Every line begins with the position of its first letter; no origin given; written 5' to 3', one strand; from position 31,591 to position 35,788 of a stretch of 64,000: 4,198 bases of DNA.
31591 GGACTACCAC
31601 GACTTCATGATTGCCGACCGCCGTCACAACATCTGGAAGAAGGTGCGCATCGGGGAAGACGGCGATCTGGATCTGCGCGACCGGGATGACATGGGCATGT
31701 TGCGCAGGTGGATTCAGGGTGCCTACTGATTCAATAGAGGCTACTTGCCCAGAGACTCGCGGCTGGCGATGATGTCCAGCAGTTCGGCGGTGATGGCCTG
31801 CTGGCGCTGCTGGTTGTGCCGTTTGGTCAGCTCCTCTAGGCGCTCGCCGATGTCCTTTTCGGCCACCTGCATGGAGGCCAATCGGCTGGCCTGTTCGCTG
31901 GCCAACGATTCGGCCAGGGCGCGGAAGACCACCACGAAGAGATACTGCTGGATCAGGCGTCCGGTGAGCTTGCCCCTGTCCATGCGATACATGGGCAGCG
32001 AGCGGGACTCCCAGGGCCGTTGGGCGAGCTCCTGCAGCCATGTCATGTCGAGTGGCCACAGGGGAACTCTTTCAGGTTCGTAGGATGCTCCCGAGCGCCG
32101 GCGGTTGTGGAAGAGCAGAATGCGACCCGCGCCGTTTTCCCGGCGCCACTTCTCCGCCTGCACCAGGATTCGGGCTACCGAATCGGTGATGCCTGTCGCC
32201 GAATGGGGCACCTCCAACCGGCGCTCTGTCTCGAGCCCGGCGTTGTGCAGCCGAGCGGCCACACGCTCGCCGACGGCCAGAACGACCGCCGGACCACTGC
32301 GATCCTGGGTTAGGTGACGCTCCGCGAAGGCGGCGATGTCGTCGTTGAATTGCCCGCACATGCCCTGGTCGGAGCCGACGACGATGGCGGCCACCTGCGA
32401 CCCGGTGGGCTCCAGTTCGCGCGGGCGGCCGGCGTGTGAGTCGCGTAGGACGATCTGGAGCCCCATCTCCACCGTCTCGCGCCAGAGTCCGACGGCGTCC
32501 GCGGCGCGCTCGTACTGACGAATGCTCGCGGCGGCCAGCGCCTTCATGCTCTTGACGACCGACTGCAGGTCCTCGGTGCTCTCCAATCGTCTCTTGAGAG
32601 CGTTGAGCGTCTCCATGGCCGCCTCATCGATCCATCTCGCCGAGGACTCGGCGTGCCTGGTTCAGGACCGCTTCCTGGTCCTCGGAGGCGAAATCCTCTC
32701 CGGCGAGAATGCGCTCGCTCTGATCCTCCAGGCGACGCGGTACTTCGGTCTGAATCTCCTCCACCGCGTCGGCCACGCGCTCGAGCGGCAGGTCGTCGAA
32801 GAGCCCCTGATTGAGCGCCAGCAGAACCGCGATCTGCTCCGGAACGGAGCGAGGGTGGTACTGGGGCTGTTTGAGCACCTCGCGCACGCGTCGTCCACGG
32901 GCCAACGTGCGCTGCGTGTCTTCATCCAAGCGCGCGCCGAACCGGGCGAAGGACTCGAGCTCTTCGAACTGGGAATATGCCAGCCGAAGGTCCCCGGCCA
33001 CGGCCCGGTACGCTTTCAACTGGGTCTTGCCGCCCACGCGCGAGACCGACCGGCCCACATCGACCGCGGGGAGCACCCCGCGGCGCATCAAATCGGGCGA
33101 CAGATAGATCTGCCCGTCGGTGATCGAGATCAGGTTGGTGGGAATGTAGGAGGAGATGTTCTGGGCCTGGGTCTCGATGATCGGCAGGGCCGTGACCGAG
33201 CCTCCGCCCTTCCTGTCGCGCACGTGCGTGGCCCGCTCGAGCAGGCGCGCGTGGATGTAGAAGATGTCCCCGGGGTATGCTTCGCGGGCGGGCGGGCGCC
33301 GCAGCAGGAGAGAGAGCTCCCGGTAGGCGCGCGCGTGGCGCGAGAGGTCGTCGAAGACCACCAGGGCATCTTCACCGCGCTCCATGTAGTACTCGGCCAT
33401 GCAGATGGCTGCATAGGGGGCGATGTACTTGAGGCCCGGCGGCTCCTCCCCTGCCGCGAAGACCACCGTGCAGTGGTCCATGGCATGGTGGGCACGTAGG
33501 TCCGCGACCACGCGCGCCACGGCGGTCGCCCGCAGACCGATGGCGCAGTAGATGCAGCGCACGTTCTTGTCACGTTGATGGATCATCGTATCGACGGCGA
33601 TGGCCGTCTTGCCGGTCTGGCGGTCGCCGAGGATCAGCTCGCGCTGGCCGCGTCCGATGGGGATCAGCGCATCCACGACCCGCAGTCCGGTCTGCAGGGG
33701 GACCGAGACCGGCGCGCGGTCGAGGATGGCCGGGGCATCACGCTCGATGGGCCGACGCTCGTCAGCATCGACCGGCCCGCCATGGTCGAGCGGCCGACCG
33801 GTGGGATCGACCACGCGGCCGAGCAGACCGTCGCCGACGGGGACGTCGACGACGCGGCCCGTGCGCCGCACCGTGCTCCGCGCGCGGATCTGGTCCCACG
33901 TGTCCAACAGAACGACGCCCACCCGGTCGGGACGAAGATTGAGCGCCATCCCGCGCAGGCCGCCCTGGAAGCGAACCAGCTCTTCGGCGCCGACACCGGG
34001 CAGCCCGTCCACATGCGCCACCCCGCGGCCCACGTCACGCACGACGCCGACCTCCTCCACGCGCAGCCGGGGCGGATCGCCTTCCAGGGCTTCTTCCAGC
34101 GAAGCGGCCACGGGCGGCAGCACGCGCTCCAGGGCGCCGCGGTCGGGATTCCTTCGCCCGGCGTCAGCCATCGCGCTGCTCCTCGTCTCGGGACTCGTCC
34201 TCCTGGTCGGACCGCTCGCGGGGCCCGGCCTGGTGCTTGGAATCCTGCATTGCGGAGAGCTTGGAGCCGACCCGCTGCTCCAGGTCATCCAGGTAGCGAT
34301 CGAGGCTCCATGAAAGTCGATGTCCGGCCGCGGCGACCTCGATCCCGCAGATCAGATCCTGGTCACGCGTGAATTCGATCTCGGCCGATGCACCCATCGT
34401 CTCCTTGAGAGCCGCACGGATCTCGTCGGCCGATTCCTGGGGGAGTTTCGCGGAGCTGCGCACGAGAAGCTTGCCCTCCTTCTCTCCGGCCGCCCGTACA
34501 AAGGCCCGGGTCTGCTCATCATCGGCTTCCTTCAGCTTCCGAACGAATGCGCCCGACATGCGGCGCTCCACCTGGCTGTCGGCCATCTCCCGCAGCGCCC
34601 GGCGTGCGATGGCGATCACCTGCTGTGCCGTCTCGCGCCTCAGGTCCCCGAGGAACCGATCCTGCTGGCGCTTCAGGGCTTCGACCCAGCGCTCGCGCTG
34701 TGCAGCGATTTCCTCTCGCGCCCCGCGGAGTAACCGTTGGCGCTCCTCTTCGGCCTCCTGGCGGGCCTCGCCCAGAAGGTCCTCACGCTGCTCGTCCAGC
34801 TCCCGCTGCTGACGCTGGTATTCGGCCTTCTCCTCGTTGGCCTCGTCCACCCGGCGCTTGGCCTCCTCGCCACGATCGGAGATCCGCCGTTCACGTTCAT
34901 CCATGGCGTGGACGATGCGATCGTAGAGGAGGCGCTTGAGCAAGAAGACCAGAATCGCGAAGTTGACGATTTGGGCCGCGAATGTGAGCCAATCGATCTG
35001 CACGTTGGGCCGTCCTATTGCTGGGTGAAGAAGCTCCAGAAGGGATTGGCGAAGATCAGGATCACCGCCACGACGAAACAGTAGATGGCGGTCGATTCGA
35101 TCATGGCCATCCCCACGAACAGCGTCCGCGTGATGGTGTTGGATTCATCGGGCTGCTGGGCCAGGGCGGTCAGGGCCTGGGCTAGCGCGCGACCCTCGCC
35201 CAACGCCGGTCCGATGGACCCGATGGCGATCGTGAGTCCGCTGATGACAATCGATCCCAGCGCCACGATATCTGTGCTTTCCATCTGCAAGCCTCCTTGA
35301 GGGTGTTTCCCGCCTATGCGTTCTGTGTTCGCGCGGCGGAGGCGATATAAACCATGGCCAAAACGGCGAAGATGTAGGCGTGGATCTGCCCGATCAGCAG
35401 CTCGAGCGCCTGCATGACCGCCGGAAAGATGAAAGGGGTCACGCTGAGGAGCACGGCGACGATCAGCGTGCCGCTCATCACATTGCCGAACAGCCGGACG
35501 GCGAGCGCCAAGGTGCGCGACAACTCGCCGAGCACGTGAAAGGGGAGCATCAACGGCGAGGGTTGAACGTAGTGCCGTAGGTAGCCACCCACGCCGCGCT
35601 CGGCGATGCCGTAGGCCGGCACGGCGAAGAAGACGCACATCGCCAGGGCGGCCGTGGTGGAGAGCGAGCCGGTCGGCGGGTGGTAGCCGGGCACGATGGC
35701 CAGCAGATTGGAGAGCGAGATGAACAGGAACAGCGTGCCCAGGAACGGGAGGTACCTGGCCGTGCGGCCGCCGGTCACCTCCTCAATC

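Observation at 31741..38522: Complete N-type (Na+-type) ATPase operon atpD-C-Q-R-B-E-F-A-G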

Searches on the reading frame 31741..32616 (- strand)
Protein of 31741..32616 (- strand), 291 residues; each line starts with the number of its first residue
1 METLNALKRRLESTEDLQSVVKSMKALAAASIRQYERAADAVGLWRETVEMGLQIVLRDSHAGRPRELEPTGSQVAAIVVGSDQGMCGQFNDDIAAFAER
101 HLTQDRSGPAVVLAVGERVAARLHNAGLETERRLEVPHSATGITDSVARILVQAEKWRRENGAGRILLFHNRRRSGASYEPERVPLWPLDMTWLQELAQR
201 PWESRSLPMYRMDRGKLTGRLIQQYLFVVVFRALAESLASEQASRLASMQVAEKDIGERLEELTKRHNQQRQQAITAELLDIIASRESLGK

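Call 3: search_protein_families(library=ncbifam, proteins=[window:31741-32616:-], max_evalue=0.001)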
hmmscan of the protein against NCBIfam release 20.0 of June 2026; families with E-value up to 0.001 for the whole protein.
window:31741-32616:- (291 aa): 13 families
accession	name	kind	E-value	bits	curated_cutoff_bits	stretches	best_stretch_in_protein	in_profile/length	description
TIGR03323.1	alt_F1F0_F1_gam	exception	8.9e-90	300.9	282.35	1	7-288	1-284/285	alternate F1F0 ATPase, F1 subunit gamma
TIGR01146.1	ATPsyn_F1gamma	equivalog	7.2e-36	124.4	194.45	1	1-287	1-284/286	ATP synthase F1 subunit gamma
NF004146.0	PRK05621.1-4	equivalog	2e-29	102.9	342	1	1-289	1-296/296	F0F1 ATP synthase subunit gamma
NF009959.0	PRK13426.1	equivalog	2.2e-27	96.4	394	1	1-286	1-288/291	F0F1 ATP synthase subunit gamma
NF004145.0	PRK05621.1-2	equivalog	9.6e-27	94.2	317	1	1-289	1-302/306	F0F1 ATP synthase subunit gamma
NF004144.0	PRK05621.1-1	equivalog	2.6e-22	79.7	372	1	3-285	3-283/287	F0F1 ATP synthase subunit gamma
NF010708.0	PRK14110.1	equivalog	6.2e-22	78.3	445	1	7-289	9-290/291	F0F1 ATP synthase subunit gamma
NF009958.0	PRK13425.1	equivalog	1.4e-20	73.9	501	2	216-289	217-290/292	F0F1 ATP synthase subunit gamma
NF009957.0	PRK13424.1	equivalog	3.5e-20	72.4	436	1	1-289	1-289/291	F0F1 ATP synthase subunit gamma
NF010709.0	PRK14111.1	equivalog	4.1e-18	65.8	425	2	211-289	210-288/290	F0F1 ATP synthase subunit gamma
NF004147.0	PRK05621.2-1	equivalog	6e-17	62.4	382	2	213-288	216-291/293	F0F1 ATP synthase subunit gamma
NF009960.0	PRK13427.1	equivalog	1.4e-13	51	432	1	2-289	2-288/289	F0F1 ATP synthase subunit gamma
NF009956.0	PRK13422.1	equivalog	6.8e-07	28.9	582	1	210-284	219-293/298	F0F1 ATP synthase subunit gamma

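Call 4: search_protein_families(library=pfam, proteins=[window:31741-32616:-], max_evalue=0.001)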
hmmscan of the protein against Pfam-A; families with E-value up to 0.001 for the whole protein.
window:31741-32616:- (291 aa): 1 family
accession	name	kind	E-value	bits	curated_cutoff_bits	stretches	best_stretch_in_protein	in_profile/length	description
PF00231.24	ATP-synt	-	2.5e-52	178.8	39.9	1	3-289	1-285/285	ATP synthase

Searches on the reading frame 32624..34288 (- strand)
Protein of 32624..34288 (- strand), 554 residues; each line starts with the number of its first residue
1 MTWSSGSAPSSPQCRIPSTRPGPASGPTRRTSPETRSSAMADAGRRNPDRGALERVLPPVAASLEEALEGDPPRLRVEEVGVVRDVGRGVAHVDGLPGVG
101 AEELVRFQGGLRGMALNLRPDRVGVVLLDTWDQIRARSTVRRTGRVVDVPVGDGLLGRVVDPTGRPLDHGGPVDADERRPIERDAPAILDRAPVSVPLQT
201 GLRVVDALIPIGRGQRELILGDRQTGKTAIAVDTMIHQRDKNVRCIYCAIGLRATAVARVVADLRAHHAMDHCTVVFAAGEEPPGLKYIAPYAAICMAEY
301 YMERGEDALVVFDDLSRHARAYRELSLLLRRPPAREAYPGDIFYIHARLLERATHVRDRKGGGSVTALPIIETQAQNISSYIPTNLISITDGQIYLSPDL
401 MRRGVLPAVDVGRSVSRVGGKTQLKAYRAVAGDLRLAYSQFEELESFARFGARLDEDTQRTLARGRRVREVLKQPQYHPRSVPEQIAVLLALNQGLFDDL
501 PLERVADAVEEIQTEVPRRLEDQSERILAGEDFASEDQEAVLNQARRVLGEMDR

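Call 3: search_protein_families(library=ncbifam, proteins=[window:32624-34288:-], max_evalue=0.001)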
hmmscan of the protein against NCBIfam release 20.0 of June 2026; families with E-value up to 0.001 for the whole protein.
window:32624-34288:- (554 aa): 35 families (the best 25 are shown)
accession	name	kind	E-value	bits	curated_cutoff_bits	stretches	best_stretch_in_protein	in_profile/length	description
TIGR03324.1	alt_F1F0_F1_al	exception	7.3e-238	790.2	750.5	1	56-548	4-496/497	alternate F1F0 ATPase, F1 subunit alpha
NF009884.0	PRK13343.1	equivalog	1.3e-209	697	554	1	63-545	13-494/507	F0F1 ATP synthase subunit alpha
TIGR00962.1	atpA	equivalog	1.5e-187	624.3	484.45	1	75-537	22-486/503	F0F1 ATP synthase subunit alpha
NF045863.1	glide_MMOB1660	exception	1.1e-116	390.9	600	1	94-495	14-420/515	MMOB1660 family gliding motility ATPase complex subunit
NF005523.0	PRK07165.1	equivalog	7.1e-90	302.1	414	1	181-481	112-407/509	ATP F0F1 synthase subunit alpha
NF045936.2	MSC_0619_alpha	exception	1.2e-81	274.9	520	1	181-477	108-399/505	MSC_0619 family F1-like ATPase alpha subunit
TIGR02546.1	III_secr_ATP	equivalog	4.2e-64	216.8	604.75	1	116-490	46-419/423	type III secretion system ATPase SctN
TIGR03496.1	FliI_clade1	equivalog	2.8e-61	207.6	619.1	1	111-487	34-409/414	flagellar protein export ATPase FliI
TIGR01026.1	fliI_yscN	subfamily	3.3e-54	184.3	379.5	1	111-453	60-396/440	FliI/YscN family ATPase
TIGR03498.1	FliI_clade3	equivalog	2.9e-53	181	587.45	1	111-487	36-412/418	flagellar protein export ATPase FliI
NF005391.0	PRK06936.1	equivalog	5.9e-53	180.2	657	1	133-490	81-435/439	type III secretion system ATPase SctN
NF006012.0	PRK08149.1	equivalog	8.6e-52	176.5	594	1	138-477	74-414/431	type III secretion system ATPase SctN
NF006575.0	PRK09099.1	subfamily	1.5e-50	172.3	706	1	132-483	83-431/443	type III secretion system ATPase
NF005295.0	PRK06820.1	equivalog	4.8e-50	170.8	690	1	75-476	25-422/440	EscN/YscN/HrcN family type III secretion system ATPase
TIGR03497.1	FliI_clade2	equivalog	7e-49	166.9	629.8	1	123-480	46-400/413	flagellar protein export ATPase FliI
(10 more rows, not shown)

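Call 4: search_protein_families(library=pfam, proteins=[window:32624-34288:-], max_evalue=0.001)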
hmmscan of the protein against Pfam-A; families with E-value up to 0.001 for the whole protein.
window:32624-34288:- (554 aa): 3 families
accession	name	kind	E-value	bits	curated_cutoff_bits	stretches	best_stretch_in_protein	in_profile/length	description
PF00006.31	ATP-synt_ab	-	5.9e-79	265.1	29.5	1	201-416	1-213/213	ATP synthase alpha/beta family, nucleotide-binding domain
PF00306.32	ATP-synt_ab_C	-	5.4e-36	124.2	27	1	423-544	1-122/126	ATP synthase alpha/beta chain, C terminal domain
PF02874.29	ATP-synt_ab_N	-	1.7e-08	35.3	20.9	1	77-144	2-69/69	ATP synthase alpha/beta family, beta-barrel domain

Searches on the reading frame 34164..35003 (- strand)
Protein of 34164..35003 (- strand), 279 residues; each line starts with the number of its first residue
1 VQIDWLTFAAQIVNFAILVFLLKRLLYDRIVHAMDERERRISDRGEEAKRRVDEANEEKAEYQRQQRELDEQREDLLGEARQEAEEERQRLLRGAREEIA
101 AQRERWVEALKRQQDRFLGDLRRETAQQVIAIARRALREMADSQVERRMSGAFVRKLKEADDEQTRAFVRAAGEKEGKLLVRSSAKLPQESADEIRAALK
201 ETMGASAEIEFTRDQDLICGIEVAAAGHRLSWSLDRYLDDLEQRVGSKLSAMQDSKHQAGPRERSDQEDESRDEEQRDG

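Call 3: search_protein_families(library=ncbifam, proteins=[window:34164-35003:-], max_evalue=0.001)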
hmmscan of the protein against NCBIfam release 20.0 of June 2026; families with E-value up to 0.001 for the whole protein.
window:34164-35003:- (279 aa): 20 families
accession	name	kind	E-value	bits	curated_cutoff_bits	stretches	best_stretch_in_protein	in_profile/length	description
TIGR03321.1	alt_F1F0_F0_B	exception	4.5e-74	249.3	224.7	1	1-245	1-245/246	alternate F1F0 ATPase, F0 subunit B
NF011044.0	PRK14474.1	equivalog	1.7e-70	237.4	339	1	1-255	1-256/258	F0F1 ATP synthase subunit B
NF009992.0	PRK13461.1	equivalog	5.2e-17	61.9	127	1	1-157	1-157/159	F0F1 ATP synthase subunit B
NF009991.0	PRK13460.1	equivalog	2.3e-11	44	183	1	12-139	23-150/173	F0F1 ATP synthase subunit B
NF005607.0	PRK07353.1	equivalog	4e-11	42.9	131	1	7-134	22-149/155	F0F1 ATP synthase subunit B'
NF009987.0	PRK13453.1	equivalog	6.2e-11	42.3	172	1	3-154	16-167/173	F0F1 ATP synthase subunit B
NF006293.0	PRK08476.1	equivalog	1.1e-10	41.9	118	1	3-122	5-124/141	F0F1 ATP synthase subunit B'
TIGR01144.1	ATP_synt_b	equivalog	2.8e-10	40.2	65.5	1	11-154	1-144/147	F0F1 ATP synthase subunit B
NF005606.0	PRK07352.1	equivalog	4.8e-10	39.5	137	1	7-149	22-164/175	F0F1 ATP synthase subunit B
NF011043.0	PRK14473.1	equivalog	4.4e-09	36.5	168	1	3-140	6-143/164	F0F1 ATP synthase subunit B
NF004412.0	PRK05759.1-3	equivalog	1e-07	32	156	1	7-160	29-183/185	F0F1 ATP synthase subunit B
NF006611.0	PRK09173.1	equivalog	2.1e-07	31.1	195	1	7-146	7-143/159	F0F1 ATP synthase subunit B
NF011041.0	PRK14471.1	equivalog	3.8e-07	30.2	200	1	8-142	11-145/164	F0F1 ATP synthase subunit B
NF004413.0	PRK05759.1-4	equivalog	4e-07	30.3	197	1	7-114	6-124/156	F0F1 ATP synthase subunit B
NF004411.0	PRK05759.1-2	equivalog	4.4e-07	30.1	131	1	6-149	5-148/156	F0F1 ATP synthase subunit B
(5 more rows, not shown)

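Call 4: search_protein_families(library=pfam, proteins=[window:34164-35003:-], max_evalue=0.001)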
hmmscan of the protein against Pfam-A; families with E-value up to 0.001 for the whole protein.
window:34164-35003:- (279 aa): 2 families
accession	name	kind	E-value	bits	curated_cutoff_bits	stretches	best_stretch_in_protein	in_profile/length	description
PF00430.23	ATP-synt_B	-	9.8e-17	61.7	28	1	7-137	1-131/132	ATP synthase B/B' CF(0)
PF00213.23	OSCP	-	7.4e-05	23.3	22.3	1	173-243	99-170/172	ATP synthase delta (OSCP) subunit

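Call 39: search_solved_structures(query=window:34164-35003:-, max_evalue=1, show_alignments=0)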
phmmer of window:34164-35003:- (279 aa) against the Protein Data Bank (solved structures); distinct sequences matched with E-value up to 1: 19.
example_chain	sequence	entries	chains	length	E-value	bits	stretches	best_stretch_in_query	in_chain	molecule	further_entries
6n2d_b2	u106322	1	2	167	5.7e-10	42.6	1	7-160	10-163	ATP synthase subunit b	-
9jc1_B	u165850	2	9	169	6e-10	42.6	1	7-160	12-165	ATP synthase subunit b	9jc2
6n2y_b1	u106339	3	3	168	8e-10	42.2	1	7-160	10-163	ATP synthase subunit b | Bacillus PS3 ATP synthase subunit b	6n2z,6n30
6n2y_b2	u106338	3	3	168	1.3e-08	38.2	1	7-137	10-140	ATP synthase subunit b | Bacillus PS3 ATP synthase subunit b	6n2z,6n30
9itj_U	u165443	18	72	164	1.5e-08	38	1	6-138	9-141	ATP synthase subunit b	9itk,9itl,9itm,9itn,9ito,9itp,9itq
9jc1_A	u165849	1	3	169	2.3e-08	37.4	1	7-137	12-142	ATP synthase subunit b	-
7p2y_b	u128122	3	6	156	4.3e-08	36.5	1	6-157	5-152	ATP synthase subunit b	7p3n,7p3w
6oqr_X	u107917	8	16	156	0.00013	25.1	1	7-114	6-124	ATP synthase subunit b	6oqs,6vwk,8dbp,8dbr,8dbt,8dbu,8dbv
6oqt_X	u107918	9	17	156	0.00023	24.3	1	7-114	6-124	ATP synthase subunit b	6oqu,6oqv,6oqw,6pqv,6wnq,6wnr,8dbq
8dbw_X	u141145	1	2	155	0.00023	24.3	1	7-114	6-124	ATP synthase subunit b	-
5t4o_I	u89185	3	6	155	0.00023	24.3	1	7-114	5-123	ATP synthase subunit b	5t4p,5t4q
9o19_X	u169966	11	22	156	0.00044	23.4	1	7-131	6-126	ATP synthase subunit b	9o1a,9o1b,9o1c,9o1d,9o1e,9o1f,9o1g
8dbs_X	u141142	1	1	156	0.00046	23.3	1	7-114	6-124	ATP synthase subunit b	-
3zg1_A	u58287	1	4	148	0.014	18.5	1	44-137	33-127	NICKEL AND COBALT RESISTANCE PROTEIN CNRR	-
4wwf_A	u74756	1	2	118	0.019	18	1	51-131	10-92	Nickel and cobalt resistance protein CnrR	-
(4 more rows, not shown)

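Call 49: search_solved_structures(query=A2, max_evalue=1, show_alignments=0)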
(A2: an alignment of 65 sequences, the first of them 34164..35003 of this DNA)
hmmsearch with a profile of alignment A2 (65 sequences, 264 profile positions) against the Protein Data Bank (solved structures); distinct sequences matched with E-value up to 1: 73 (the best 60 are shown).
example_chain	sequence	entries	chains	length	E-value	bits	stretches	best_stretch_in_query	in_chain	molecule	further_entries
6n2y_b1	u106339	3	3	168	5.5e-24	88.1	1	7-161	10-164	ATP synthase subunit b | Bacillus PS3 ATP synthase subunit b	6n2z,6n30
6n2d_b2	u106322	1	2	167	5.6e-24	88.1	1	7-161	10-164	ATP synthase subunit b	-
9jc1_B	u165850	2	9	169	5.8e-24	88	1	7-161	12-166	ATP synthase subunit b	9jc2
6n2y_b2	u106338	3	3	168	4.6e-23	85.1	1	7-137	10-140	ATP synthase subunit b | Bacillus PS3 ATP synthase subunit b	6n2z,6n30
9jc1_A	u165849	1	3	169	4.7e-23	85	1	7-137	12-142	ATP synthase subunit b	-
9itj_U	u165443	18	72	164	1.2e-22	83.6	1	3-138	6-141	ATP synthase subunit b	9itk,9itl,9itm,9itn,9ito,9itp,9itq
9vkp_d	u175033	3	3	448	2.9e-17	66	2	7-162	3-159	ATP synthase subunit b-delta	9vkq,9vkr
8j0s_d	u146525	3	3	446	4.3e-17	65.5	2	7-164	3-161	Multifunctional fusion protein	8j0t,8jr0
9o19_X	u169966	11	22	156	1.1e-16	64.1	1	7-153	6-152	ATP synthase subunit b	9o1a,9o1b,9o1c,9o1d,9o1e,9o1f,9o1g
7jg5_d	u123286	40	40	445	1e-15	60.9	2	7-163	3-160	ATP synthase subunit b-delta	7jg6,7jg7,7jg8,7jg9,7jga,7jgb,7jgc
7p2y_b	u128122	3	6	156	8.5e-14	54.7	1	6-157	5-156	ATP synthase subunit b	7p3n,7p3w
6oqr_X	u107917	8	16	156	4.9e-11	45.6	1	7-115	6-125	ATP synthase subunit b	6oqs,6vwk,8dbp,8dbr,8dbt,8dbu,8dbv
8j0s_b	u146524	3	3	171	1.1e-10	44.5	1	7-138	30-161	ATP synthase subunit b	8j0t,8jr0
6oqt_X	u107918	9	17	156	1.7e-10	43.9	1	7-115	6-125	ATP synthase subunit b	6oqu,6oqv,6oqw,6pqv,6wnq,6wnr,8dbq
6fkf_p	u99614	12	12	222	1.7e-10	43.8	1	14-137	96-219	ATP synthase subunit b', chloroplastic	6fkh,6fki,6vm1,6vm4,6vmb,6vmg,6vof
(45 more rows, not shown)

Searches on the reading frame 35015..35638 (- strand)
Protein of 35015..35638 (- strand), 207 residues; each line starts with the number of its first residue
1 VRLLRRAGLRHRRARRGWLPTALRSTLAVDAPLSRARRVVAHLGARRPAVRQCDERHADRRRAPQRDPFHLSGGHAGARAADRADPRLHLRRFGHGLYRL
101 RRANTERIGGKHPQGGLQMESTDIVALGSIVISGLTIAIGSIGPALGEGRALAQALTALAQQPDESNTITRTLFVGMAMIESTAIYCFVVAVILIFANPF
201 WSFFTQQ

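Call 3: search_protein_families(library=ncbifam, proteins=[window:35015-35638:-], max_evalue=0.001)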
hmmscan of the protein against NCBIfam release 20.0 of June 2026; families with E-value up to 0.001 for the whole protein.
window:35015-35638:- (207 aa): 15 families
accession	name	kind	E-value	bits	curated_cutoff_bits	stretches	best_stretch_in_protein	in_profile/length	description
TIGR03322.1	alt_F1F0_F0_C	exception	4.7e-45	152.1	130.85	1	122-204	3-85/86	alternate F1F0 ATPase, F0 subunit C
NF009998.0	PRK13468.1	equivalog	2.7e-43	146.2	116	1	119-204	1-86/88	F0F1 ATP synthase subunit C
NF005608.0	PRK07354.1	equivalog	9.6e-20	71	128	1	123-200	3-80/81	F0F1 ATP synthase subunit C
NF009999.0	PRK13471.1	equivalog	1.9e-14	53.6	124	1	123-196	10-83/85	F0F1 ATP synthase subunit C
NF006295.0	PRK08482.1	equivalog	3.8e-14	53.1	135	1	119-201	22-104/105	F0F1 ATP synthase subunit C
TIGR01260.1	ATP_synt_c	equivalog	1e-12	47.9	43.95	1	141-197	2-58/58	ATP synthase F0 subunit C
NF005521.0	PRK07159.1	equivalog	2.2e-12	46.9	122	1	128-197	32-100/101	F0F1 ATP synthase subunit C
NF005363.0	PRK06876.1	equivalog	1.6e-10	40.7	71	1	132-200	11-79/80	F0F1 ATP synthase subunit C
NF005733.0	PRK07558.1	equivalog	7.4e-10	38.9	85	1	137-197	14-74/75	F0F1 ATP synthase subunit C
NF004532.0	PRK05880.1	equivalog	5.9e-08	32.8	120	1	123-199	5-81/83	F0F1 ATP synthase subunit C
NF005900.0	PRK07874.1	equivalog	2.3e-07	31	114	1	136-193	22-79/80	ATP synthase F0 subunit C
NF009996.0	PRK13466.1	equivalog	6.5e-06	26.2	110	1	135-191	6-62/66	F0F1 ATP synthase subunit C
NF009997.0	PRK13467.1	equivalog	1.3e-05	25.1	98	1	135-194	6-65/66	F0F1 ATP synthase subunit C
NF011483.0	PRK14893.1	equivalog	0.00016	21.8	188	1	127-195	6-73/162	V-type ATP synthase subunit K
NF004888.0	PRK06251.1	equivalog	0.00019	21.6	101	1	128-198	35-101/102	V-type ATP synthase subunit K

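Call 4: search_protein_families(library=pfam, proteins=[window:35015-35638:-], max_evalue=0.001)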
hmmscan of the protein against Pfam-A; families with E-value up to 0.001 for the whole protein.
window:35015-35638:- (207 aa): 1 family
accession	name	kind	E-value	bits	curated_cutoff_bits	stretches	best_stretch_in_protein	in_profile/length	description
PF00137.26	ATP-synt_C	-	9.8e-15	55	24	1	133-194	3-60/60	ATP synthase subunit C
